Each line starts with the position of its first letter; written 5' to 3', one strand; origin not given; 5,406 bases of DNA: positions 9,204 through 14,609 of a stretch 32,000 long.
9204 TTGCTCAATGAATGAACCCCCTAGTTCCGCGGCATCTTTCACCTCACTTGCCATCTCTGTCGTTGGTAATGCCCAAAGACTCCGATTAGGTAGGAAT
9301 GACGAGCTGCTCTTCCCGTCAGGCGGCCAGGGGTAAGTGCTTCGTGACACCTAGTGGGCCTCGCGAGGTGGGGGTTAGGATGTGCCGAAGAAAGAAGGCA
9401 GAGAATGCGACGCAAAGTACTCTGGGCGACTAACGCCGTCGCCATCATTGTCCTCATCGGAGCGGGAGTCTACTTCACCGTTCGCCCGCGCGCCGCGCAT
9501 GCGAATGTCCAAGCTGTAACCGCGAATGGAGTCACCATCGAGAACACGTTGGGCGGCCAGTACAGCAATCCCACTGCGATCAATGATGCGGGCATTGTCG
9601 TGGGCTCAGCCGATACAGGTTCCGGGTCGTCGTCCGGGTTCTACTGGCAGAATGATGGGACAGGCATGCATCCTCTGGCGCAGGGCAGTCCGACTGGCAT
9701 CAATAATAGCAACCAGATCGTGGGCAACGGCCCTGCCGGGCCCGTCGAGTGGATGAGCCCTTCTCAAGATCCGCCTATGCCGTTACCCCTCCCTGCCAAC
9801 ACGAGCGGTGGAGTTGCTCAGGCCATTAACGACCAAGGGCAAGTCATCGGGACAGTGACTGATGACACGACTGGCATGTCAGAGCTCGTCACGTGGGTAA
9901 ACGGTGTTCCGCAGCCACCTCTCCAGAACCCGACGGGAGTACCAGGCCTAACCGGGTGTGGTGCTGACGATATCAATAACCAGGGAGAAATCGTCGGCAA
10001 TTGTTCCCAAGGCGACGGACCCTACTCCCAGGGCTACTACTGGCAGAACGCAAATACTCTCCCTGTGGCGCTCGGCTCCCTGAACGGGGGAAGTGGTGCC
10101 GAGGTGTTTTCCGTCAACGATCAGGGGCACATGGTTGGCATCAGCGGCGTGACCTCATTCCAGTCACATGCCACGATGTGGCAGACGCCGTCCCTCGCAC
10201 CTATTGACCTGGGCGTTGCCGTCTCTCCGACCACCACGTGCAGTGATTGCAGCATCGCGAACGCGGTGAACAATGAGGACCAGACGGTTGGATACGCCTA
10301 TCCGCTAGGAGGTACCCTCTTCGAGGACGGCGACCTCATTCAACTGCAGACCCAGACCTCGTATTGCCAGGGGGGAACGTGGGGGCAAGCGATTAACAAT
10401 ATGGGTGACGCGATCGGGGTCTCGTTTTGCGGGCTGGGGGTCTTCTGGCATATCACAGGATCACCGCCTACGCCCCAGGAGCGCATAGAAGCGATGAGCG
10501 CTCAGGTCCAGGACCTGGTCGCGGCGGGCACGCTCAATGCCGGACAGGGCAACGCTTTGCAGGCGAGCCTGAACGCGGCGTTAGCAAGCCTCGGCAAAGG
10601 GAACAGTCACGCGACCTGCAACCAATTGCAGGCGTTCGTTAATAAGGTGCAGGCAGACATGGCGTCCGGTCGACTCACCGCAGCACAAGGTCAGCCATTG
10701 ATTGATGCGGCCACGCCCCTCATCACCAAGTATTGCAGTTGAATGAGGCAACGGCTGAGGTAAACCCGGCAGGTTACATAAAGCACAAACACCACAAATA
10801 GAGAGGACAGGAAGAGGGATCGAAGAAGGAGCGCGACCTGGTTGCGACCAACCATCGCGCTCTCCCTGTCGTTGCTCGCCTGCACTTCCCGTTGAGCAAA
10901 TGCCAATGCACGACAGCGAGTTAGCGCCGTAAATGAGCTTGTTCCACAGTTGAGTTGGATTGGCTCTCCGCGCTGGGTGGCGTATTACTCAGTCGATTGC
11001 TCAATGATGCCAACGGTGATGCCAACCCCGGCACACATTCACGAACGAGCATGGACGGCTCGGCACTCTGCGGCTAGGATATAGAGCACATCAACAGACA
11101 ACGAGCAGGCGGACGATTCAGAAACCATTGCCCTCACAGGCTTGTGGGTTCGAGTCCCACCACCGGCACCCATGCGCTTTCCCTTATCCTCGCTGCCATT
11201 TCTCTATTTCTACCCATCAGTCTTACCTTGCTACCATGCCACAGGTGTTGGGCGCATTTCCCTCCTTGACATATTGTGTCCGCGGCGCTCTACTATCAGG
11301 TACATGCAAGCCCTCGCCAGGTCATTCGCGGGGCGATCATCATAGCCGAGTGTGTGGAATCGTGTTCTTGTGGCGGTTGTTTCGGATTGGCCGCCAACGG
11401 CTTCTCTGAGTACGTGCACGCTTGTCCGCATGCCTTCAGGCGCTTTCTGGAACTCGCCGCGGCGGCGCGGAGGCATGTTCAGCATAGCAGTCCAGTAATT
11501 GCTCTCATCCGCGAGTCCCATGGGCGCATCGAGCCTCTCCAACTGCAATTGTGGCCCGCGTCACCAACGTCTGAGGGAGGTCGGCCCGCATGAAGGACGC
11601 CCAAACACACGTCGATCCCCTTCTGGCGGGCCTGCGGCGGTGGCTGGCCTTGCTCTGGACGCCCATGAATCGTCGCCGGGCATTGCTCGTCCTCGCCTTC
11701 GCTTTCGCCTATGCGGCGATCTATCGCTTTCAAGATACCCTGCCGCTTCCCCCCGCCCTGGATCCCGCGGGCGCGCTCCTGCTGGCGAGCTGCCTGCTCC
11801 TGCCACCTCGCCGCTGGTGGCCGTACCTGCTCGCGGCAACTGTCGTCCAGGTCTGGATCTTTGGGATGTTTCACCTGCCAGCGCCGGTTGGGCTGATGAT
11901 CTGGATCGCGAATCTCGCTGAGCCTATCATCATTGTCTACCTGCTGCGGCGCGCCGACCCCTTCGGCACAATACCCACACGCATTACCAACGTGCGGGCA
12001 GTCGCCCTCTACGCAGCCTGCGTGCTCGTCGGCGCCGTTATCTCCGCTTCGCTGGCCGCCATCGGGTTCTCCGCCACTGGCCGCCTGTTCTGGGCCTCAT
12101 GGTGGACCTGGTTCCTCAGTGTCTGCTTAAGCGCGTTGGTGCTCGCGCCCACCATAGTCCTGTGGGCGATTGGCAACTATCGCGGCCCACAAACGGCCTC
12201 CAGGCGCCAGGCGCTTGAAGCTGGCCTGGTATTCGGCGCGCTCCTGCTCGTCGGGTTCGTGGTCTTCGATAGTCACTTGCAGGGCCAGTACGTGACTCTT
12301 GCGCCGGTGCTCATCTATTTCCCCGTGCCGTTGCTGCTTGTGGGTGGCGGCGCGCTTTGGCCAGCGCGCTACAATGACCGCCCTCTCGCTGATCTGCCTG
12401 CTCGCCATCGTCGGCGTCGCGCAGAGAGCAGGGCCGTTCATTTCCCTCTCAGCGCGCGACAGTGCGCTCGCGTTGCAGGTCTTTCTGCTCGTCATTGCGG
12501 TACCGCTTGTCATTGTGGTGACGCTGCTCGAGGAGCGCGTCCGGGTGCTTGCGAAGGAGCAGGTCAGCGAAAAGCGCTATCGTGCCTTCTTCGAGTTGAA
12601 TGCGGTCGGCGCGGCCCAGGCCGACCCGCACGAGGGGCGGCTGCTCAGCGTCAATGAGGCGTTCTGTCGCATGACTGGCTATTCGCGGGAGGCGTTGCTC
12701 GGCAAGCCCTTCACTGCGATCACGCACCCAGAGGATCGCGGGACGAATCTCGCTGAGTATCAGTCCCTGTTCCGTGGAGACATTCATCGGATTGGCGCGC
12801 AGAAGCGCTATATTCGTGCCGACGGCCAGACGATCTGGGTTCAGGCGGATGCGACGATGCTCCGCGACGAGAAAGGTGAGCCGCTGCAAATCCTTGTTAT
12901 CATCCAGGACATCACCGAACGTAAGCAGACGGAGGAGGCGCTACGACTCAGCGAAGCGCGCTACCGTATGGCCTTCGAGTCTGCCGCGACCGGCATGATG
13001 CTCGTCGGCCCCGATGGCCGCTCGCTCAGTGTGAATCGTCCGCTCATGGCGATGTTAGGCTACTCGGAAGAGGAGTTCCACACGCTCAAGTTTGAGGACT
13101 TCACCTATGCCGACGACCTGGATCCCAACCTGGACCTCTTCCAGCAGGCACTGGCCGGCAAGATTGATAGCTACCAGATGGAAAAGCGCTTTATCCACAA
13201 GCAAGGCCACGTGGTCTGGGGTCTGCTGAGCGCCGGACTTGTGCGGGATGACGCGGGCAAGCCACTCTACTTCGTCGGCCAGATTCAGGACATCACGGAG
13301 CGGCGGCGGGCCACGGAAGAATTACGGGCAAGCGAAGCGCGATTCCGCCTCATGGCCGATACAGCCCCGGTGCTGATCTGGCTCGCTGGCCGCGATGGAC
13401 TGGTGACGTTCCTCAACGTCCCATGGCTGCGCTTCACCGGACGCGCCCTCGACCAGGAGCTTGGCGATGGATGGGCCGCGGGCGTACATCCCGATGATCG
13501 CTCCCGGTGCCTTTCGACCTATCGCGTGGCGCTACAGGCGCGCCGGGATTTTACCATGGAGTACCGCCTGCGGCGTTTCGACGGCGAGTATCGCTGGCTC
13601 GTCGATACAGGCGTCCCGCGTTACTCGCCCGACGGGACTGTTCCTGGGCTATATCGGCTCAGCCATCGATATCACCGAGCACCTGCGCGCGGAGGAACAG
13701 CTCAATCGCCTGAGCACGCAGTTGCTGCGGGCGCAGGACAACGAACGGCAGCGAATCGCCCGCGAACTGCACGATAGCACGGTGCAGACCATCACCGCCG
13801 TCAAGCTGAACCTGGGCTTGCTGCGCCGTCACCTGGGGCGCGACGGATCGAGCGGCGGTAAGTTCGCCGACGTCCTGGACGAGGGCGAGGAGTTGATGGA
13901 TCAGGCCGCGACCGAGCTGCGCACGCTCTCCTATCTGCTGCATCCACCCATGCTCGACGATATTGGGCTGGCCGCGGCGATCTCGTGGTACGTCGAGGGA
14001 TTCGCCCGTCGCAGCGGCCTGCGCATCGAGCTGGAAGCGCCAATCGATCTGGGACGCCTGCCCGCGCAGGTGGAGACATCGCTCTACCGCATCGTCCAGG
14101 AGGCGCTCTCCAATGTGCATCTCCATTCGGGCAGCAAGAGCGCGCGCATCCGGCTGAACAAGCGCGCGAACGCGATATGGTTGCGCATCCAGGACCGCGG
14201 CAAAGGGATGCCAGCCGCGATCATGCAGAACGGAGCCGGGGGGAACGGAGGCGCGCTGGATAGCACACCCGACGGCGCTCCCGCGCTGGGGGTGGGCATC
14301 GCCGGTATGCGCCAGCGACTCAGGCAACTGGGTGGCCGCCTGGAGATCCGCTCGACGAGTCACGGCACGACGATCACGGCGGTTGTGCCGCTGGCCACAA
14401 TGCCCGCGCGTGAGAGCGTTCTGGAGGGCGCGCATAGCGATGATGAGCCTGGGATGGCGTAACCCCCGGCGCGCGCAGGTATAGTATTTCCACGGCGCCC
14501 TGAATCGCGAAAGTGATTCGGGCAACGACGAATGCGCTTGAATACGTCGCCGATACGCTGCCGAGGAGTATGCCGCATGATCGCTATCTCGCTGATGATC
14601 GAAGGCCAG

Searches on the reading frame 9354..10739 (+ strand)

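Call 47: search_protein_families(library=pfam, proteins=[window:9354-10739:+], max_evalue=0.001)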
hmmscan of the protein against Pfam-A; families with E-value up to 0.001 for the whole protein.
window:9354-10739:+ (462 aa): 2 families
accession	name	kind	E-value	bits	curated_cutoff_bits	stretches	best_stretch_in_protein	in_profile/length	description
PF22888.1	FIMAH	-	5.6e-09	36.9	24.8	1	378-457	1-80/81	FIMAH domain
PF11949.14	DUF3466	-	4e-05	22.8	25.1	0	149-217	380-450/609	Protein of unknown function (DUF3466)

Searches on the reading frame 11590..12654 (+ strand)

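Call 47: search_protein_families(library=pfam, proteins=[window:11590-12654:+], max_evalue=0.001)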
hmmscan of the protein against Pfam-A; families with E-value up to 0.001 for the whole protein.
window:11590-12654:+ (355 aa): 1 family
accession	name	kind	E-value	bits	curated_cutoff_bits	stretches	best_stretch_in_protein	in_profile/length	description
PF05231.19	MASE1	-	1e-05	25.2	29.8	1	32-250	4-230/299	MASE1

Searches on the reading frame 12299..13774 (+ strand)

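Call 47: search_protein_families(library=pfam, proteins=[window:12299-13774:+], max_evalue=0.001)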
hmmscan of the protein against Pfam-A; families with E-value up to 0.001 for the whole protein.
window:12299-13774:+ (492 aa): 7 families
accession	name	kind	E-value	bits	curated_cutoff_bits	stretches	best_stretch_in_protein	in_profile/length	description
PF08447.18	PAS_3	-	2.6e-49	165.8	25.6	3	116-201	2-88/89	PAS fold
PF00989.32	PAS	-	2.9e-38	130.8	22.6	3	93-205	2-113/113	PAS fold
PF13426.13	PAS_9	-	2.4e-33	114.9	27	2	109-207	7-103/103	PAS domain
PF08448.16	PAS_4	-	3.9e-24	85.4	23.1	2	111-210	13-110/110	PAS fold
PF13188.13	PAS_8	-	1.9e-21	75.6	21.8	2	93-145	2-53/65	PAS domain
PF05231.19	MASE1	-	1e-07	31.9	29.8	1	14-80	230-298/299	MASE1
PF12860.13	PAS_7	-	8.1e-06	26.4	27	0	112-213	14-115/115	PAS fold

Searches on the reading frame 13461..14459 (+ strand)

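Call 47: search_protein_families(library=pfam, proteins=[window:13461-14459:+], max_evalue=0.001)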
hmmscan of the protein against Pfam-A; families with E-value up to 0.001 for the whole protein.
window:13461-14459:+ (333 aa): 2 families
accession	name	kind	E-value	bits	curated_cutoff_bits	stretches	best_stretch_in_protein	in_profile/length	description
PF02518.31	HATPase_c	-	2.9e-14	53.9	26.4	1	204-312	2-110/111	Histidine kinase-, DNA gyrase B-, and HSP90-like ATPase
PF07730.19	HisKA_3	-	4.5e-14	53.2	24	1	95-163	1-66/68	Histidine kinase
